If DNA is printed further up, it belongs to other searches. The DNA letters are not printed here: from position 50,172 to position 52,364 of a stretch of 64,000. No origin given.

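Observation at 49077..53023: Minus-strand operon: HAD hydrolase, B12-binding radical SAM enzyme (CX4CX2C), MORN/YwqK-like lipoprotein and orphan OmpR regulator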

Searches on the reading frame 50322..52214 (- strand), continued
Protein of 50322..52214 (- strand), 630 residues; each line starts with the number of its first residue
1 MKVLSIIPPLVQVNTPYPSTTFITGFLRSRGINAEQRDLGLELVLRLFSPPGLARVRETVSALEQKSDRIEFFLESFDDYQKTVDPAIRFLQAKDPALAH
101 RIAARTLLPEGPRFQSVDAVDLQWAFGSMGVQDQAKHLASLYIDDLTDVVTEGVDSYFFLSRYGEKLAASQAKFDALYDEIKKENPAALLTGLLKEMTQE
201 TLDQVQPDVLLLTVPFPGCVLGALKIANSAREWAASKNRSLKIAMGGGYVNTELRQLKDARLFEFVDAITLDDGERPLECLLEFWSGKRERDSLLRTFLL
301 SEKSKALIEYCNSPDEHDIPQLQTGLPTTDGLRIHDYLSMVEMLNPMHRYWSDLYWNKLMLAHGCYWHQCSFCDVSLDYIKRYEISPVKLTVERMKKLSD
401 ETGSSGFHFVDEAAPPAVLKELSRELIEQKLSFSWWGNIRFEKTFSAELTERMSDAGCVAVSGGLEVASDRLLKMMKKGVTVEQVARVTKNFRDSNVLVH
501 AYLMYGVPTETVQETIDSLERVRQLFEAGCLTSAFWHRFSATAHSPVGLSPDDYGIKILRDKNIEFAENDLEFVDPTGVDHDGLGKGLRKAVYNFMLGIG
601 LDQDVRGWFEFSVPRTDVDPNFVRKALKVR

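Call 61: search_protein_families(library=ncbifam, proteins=[P0242, P0254, P0269, P0295, P0325, P0337, P0348, P0359, P0373, P0380], max_evalue=1e-10)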
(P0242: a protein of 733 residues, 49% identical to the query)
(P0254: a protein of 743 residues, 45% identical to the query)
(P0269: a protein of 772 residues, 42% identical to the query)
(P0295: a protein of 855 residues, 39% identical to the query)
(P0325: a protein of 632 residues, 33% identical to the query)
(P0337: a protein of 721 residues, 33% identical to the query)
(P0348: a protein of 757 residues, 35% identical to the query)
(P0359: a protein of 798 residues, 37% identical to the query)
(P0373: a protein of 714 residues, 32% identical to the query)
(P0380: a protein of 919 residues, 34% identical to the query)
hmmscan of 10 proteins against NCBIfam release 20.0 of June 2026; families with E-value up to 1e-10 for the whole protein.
P0242 (733 aa): 7 families
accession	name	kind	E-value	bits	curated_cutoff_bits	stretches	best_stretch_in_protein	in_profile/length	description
TIGR03975.1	rSAM_ocin_1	subfamily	1.9e-23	82.8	281.85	1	158-545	90-460/606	RiPP maturation radical SAM C-methyltransferase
TIGR04479.1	bcpD_PhpK_rSAM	subfamily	1.6e-19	69.7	600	1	192-510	101-409/504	PhpK family radical SAM P-methyltransferase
TIGR04072.2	rSAM_ladder_B12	equivalog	5.6e-14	51.6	360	1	349-511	185-350/443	lipid biosynthesis B12-binding/radical SAM protein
TIGR04385.1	B12_rSAM_cofa1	equivalog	3.5e-12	46.3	450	1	352-516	203-367/438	B12 lower ligand biosynthesis radical SAM protein BzaD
TIGR03471.1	HpnJ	equivalog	6.1e-12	45.2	577.6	1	216-505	82-360/472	hopanoid biosynthesis associated radical SAM protein HpnJ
TIGR02026.1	BchE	equivalog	6.9e-12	45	481.35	1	185-510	47-362/497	magnesium-protoporphyrin IX monomethyl ester anaerobic oxidative cyclase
NF038361.1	rSAM_Sden_1168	equivalog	3.5e-11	42.4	575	1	189-513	128-451/560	Sden_1168 family B12-binding radical SAM P-methyltransferase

P0254 (743 aa): 8 families
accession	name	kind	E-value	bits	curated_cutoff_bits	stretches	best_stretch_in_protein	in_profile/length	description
TIGR03975.1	rSAM_ocin_1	subfamily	2e-30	105.9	281.85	1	207-557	125-462/606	RiPP maturation radical SAM C-methyltransferase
TIGR04479.1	bcpD_PhpK_rSAM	subfamily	1.3e-25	89.8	600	1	358-523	246-409/504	PhpK family radical SAM P-methyltransferase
NF050148.1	rSAM_ApyD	equivalog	5.2e-15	54.9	750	1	208-519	72-362/645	RiPP biosynthesis radical SAM protein ApyD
TIGR02026.1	BchE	equivalog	8.1e-15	54.6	481.35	1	205-518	58-360/497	magnesium-protoporphyrin IX monomethyl ester anaerobic oxidative cyclase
TIGR04072.2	rSAM_ladder_B12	equivalog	9e-14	50.9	360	1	360-524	187-353/443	lipid biosynthesis B12-binding/radical SAM protein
TIGR04385.1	B12_rSAM_cofa1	equivalog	1.6e-11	44.1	450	1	360-525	202-366/438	B12 lower ligand biosynthesis radical SAM protein BzaD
TIGR04013.1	B12_SAM_MJ_1487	hypoth_equivalog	2.7e-11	42.9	251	0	459-527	269-337/382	TIGR04013 family B12-binding domain/radical SAM domain-containing protein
NF038361.1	rSAM_Sden_1168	equivalog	4.4e-11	42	575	1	212-523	142-451/560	Sden_1168 family B12-binding radical SAM P-methyltransferase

P0269 (772 aa): 3 families
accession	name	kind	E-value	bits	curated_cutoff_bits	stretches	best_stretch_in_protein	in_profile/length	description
TIGR04479.1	bcpD_PhpK_rSAM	subfamily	1.5e-25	89.5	600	1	243-620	128-477/504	PhpK family radical SAM P-methyltransferase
TIGR03975.1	rSAM_ocin_1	subfamily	7.3e-19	67.7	281.85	1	227-583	130-473/606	RiPP maturation radical SAM C-methyltransferase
TIGR04072.2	rSAM_ladder_B12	equivalog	1.4e-12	47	360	1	376-540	182-349/443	lipid biosynthesis B12-binding/radical SAM protein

P0295 (855 aa): 7 families
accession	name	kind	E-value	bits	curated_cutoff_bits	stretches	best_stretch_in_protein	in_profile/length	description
TIGR03975.1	rSAM_ocin_1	subfamily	4.2e-32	111.4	281.85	1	183-563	100-467/606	RiPP maturation radical SAM C-methyltransferase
TIGR04479.1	bcpD_PhpK_rSAM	subfamily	2.2e-25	89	600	1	202-556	100-436/504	PhpK family radical SAM P-methyltransferase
TIGR04072.2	rSAM_ladder_B12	equivalog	1.1e-15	57.2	360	1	362-525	186-349/443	lipid biosynthesis B12-binding/radical SAM protein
TIGR02026.1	BchE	equivalog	3.2e-12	46.1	481.35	1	198-522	49-362/497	magnesium-protoporphyrin IX monomethyl ester anaerobic oxidative cyclase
NF040542.1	rSAM_RCCLKC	equivalog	4e-12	46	450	1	206-506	42-332/423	arsinothricin biosynthesis radical SAM protein ArsL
NF050148.1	rSAM_ApyD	equivalog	4.4e-12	45.2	750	1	195-527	57-368/645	RiPP biosynthesis radical SAM protein ApyD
TIGR04385.1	B12_rSAM_cofa1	equivalog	9.4e-12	44.9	450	1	342-526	185-365/438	B12 lower ligand biosynthesis radical SAM protein BzaD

P0325 (632 aa): 2 families
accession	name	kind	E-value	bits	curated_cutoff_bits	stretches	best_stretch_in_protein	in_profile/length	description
TIGR03975.1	rSAM_ocin_1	subfamily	1.4e-19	70.1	281.85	1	208-567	117-466/606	RiPP maturation radical SAM C-methyltransferase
TIGR04479.1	bcpD_PhpK_rSAM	subfamily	1.4e-14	53.4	600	1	215-528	106-408/504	PhpK family radical SAM P-methyltransferase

P0337 (721 aa): 2 families
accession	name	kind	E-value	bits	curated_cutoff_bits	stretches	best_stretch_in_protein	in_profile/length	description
TIGR03975.1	rSAM_ocin_1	subfamily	4.9e-15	55.1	281.85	1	225-545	156-465/606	RiPP maturation radical SAM C-methyltransferase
TIGR04479.1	bcpD_PhpK_rSAM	subfamily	4.2e-12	45.2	600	1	191-506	101-407/504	PhpK family radical SAM P-methyltransferase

P0348 (757 aa): 1 family
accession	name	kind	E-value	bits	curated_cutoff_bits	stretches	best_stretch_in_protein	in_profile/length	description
TIGR04479.1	bcpD_PhpK_rSAM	subfamily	3.2e-12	45.6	600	1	381-548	246-408/504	PhpK family radical SAM P-methyltransferase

P0359 (798 aa): 0 families

P0373 (714 aa): 1 family
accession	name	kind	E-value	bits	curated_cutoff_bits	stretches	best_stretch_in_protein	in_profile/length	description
TIGR03975.1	rSAM_ocin_1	subfamily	8.2e-11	41.1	281.85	0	207-544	124-461/606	RiPP maturation radical SAM C-methyltransferase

P0380 (919 aa): 0 families

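Call 70: search_protein_families(library=pfam, proteins=[P0295, P0380, P0284, P0368, P0386, P0353, P0375, P0347, P0269, P0297], max_evalue=0.001)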
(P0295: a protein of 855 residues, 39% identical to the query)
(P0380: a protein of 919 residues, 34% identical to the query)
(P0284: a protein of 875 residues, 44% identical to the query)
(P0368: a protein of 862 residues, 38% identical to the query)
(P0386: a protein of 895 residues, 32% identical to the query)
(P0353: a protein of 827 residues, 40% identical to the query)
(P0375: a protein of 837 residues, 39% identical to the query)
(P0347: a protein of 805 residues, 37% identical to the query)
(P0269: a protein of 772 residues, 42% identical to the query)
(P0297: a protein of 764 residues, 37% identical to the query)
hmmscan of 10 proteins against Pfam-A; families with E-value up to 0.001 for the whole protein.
P0295 (855 aa): 2 families
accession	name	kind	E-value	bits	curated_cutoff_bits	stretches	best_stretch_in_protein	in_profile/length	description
PF04055.27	Radical_SAM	-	1e-13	52.3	29.5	1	361-520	3-164/166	Radical SAM superfamily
PF02310.24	B12-binding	-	0.00012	22.4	32.1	0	206-269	45-106/121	B12 binding domain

P0380 (919 aa): 1 family
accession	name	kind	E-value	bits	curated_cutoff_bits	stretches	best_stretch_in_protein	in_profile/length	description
PF04055.27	Radical_SAM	-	0.00027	21.6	29.5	1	543-697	6-161/166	Radical SAM superfamily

P0284 (875 aa): 2 families
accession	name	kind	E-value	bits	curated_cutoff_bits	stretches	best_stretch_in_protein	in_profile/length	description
PF04055.27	Radical_SAM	-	4.6e-12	46.9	29.5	1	509-666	5-164/166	Radical SAM superfamily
PF02310.24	B12-binding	-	6.2e-06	26.5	32.1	1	212-288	46-120/121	B12 binding domain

P0368 (862 aa): 1 family
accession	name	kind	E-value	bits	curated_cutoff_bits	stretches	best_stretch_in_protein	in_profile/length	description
PF04055.27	Radical_SAM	-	2.4e-05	25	29.5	1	446-607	5-164/166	Radical SAM superfamily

P0386 (895 aa): 1 family
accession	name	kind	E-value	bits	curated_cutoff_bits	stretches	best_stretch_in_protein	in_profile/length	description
PF04055.27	Radical_SAM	-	5.9e-05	23.7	29.5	1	461-615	9-166/166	Radical SAM superfamily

P0353 (827 aa): 1 family
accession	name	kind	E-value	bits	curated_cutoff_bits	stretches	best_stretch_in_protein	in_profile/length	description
PF04055.27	Radical_SAM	-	3.5e-05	24.5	29.5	1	416-570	5-164/166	Radical SAM superfamily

P0375 (837 aa): 1 family
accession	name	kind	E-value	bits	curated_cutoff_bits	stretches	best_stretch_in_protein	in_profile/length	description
PF04055.27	Radical_SAM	-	9.6e-06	26.3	29.5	1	423-577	9-165/166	Radical SAM superfamily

P0347 (805 aa): 0 families

P0269 (772 aa): 1 family
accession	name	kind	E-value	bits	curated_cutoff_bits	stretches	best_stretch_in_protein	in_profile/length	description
PF04055.27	Radical_SAM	-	4.4e-13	50.2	29.5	1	380-538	4-164/166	Radical SAM superfamily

P0297 (764 aa): 2 families
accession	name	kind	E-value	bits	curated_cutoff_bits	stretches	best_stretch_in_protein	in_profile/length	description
PF04055.27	Radical_SAM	-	8.1e-11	42.8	29.5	1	372-526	5-161/166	Radical SAM superfamily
PF02310.24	B12-binding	-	1.6e-07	31.6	32.1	1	212-290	41-117/121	B12 binding domain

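Call 74: search_dna_similar(query=window:50322-52214:-, collection=plasmids, mode=protein, max_evalue=1e-20, max_rows=25)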
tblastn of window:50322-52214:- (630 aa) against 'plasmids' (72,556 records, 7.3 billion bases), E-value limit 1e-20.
Records with a match: 5; places in all: 5; records where one place covers at least 80% of the query: 5.
Best place of each record, by identity: <60% 5.
By first word of the organism name: Ideonella 1; Vitreoscilla 1; Aureibacter 1; Fulvitalea 1; Parabacteroides 1.
By predicted mobility (MOB-suite, as given by PLSDB): non-mobilizable 5.
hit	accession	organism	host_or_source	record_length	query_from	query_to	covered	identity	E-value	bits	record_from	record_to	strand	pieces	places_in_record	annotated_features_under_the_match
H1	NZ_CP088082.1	Ideonella dechloratans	Cell culture,Activated sludge, ...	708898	2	628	100%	54.3%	0e+0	712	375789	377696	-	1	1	radical SAM protein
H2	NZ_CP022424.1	Vitreoscilla filiformis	cell culture,Mud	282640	1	629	100%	52.9%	0e+0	667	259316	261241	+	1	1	radical SAM protein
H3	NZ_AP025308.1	Aureibacter tunicatorum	-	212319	1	622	99%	48.2%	0e+0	624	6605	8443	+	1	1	radical SAM protein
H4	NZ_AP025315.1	Fulvitalea axinellae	-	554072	1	629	100%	47.5%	0e+0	607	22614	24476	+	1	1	radical SAM protein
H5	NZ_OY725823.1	Parabacteroides distasonis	-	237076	3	628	99%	44.4%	0e+0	577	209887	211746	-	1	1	radical SAM protein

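Call 75: get_annotated_region(hit=H5, flank=6000)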
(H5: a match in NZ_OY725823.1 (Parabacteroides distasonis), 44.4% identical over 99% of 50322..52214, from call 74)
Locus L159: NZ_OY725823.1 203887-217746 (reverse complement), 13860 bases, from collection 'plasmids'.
description: Parabacteroides distasonis strain Parabacteroides distasonis TSDC17.2-1.1 plasmid 78, complete sequence
organism: Parabacteroides distasonis (NCBI taxid 823)
taxonomy: Bacteria; Bacteroidota; Bacteroidia; Bacteroidales; Tannerellaceae; Parabacteroides; Parabacteroides distasonis
host: -; source: -; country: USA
typing (MOB-suite, as given by PLSDB): non-mobilizable
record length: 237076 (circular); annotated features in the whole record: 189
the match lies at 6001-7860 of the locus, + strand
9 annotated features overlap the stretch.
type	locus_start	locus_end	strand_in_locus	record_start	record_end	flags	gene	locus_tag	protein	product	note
CDS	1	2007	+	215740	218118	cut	-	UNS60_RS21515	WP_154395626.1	FtsX-like permease family protein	-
CDS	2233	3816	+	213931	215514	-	-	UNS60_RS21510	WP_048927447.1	5'-nucleotidase C-terminal domain-containing protein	GO:0009166 - nucleotide catabolic process [Evidence IEA]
CDS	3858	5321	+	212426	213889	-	-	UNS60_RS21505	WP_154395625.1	sodium:solute symporter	-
CDS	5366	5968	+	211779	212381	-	yihA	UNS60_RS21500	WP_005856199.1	ribosome biogenesis GTP-binding protein YihA/YsxC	GO:0042254 - ribosome biogenesis [Evidence IEA]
CDS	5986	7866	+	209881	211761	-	-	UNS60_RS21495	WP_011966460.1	radical SAM protein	-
CDS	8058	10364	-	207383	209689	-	-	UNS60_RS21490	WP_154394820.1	TonB-dependent receptor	GO:0015891 - siderophore transport [Evidence IEA]; GO:0055085 - transmembrane transport [Evidence IEA]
CDS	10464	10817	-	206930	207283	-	-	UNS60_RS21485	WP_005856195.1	hypothetical protein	-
CDS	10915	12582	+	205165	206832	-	-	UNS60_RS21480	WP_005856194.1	putative transporter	GO:0006813 - potassium ion transport [Evidence IEA]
CDS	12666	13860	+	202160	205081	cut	-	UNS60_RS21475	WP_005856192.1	ATP-binding cassette domain-containing protein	-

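Call 76: get_annotated_region(hit=H3, flank=6000)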
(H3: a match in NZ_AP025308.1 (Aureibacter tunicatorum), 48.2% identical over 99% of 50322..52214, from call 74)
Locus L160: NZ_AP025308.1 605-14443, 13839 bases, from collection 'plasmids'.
description: Aureibacter tunicatorum strain NBRC 107587 plasmid pAT3, complete sequence
organism: Aureibacter tunicatorum (NCBI taxid 866807)
taxonomy: Bacteria; Bacteroidota; Cytophagia; Cytophagales; Persicobacteraceae; Aureibacter; Aureibacter tunicatorum
host: -; source: -; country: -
typing (MOB-suite, as given by PLSDB): non-mobilizable
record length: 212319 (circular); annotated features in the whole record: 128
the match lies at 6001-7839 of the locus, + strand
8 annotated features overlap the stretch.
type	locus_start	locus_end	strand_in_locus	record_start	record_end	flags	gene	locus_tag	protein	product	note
CDS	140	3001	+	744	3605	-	-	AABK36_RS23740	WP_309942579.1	TonB-dependent receptor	GO:0006810 - transport [Evidence IEA]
CDS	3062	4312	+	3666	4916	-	-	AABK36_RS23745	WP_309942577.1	metallophosphoesterase family protein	-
CDS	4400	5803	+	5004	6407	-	-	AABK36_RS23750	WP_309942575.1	histidine-type phosphatase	-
CDS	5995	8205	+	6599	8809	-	-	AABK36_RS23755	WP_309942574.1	radical SAM protein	-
CDS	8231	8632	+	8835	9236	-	-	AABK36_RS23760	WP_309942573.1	hypothetical protein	-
CDS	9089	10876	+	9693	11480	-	-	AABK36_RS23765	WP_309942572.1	lysophospholipid acyltransferase family protein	-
CDS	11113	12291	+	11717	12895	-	-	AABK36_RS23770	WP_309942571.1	aminotransferase class I/II-fold pyridoxal phosphate-dependent enzyme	GO:0009058 - biosynthetic process [Evidence IEA]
CDS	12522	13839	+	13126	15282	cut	-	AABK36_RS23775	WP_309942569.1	nitrite reductase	-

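Call 77: get_annotated_region(hit=H2, flank=6000)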
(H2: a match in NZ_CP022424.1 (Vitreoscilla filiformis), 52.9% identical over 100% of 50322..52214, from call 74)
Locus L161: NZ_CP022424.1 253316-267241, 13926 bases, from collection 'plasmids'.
description: Vitreoscilla filiformis strain ATCC 15551 plasmid pVF1, complete sequence
organism: Vitreoscilla filiformis (NCBI taxid 63)
taxonomy: Bacteria; Pseudomonadota; Betaproteobacteria; Neisseriales; Neisseriaceae; Vitreoscilla; Vitreoscilla filiformis
host: -; source: cell culture,Mud; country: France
typing (MOB-suite, as given by PLSDB): non-mobilizable
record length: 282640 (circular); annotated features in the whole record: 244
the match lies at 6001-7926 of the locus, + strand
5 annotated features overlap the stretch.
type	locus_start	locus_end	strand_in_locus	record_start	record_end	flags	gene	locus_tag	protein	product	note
CDS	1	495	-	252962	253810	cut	asd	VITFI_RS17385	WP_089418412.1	archaetidylserine decarboxylase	GO:0008654 - phospholipid biosynthetic process [Evidence IEA]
CDS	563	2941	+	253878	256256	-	-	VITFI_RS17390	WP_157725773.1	penicillin acylase family protein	-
CDS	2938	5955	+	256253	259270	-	-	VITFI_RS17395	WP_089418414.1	SpoIIE family protein phosphatase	-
CDS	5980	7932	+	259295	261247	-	-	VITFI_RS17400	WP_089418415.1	radical SAM protein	-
CDS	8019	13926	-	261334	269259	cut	-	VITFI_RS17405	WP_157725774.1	calcium-binding protein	-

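Call 80: search_protein_families(library=pfam, alignment_id=A4, max_evalue=0.00001)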
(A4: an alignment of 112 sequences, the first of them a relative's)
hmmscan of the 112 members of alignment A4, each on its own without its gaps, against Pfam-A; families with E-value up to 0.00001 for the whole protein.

A. member 1, L001:5023-5814:+ (263 aa): 0 families

B. families by the number of members that match (of 112 scanned): 110 families (the first 25 are shown)
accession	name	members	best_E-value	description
PF04305.20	DUF455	5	9.4e-96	Protein of unknown function (DUF455)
PF03641.19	Lysine_decarbox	3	3.8e-32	Possible lysine decarboxylase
PF02518.31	HATPase_c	3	2.7e-31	Histidine kinase-, DNA gyrase B-, and HSP90-like ATPase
PF00583.31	Acetyltransf_1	3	2.4e-20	Acetyltransferase (GNAT) family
PF18306.6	LDcluster4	3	1.4e-19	SLOG cluster4 family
PF03466.25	LysR_substrate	3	1.8e-17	LysR substrate binding domain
PF00126.33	HTH_1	3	9.6e-16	Bacterial regulatory helix-turn-helix protein, lysR family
PF13462.12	Thioredoxin_4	3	1.3e-15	Thioredoxin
PF13508.13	Acetyltransf_7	3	8e-15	Acetyltransferase (GNAT) domain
PF18312.6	ScsC_N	3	1e-12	Copper resistance protein ScsC N-terminal domain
PF01323.26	DSBA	3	1.7e-12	DSBA-like thioredoxin domain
PF13673.13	Acetyltransf_10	3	1.3e-08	Acetyltransferase (GNAT) domain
PF09861.14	Lar_N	3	1.8e-08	Lactate racemase N-terminal domain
PF13098.12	Thioredoxin_2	3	3.1e-07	Thioredoxin-like domain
PF03313.21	SDH_alpha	2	2e-95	Serine dehydratase alpha chain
PF04055.27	Radical_SAM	2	5.7e-20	Radical SAM superfamily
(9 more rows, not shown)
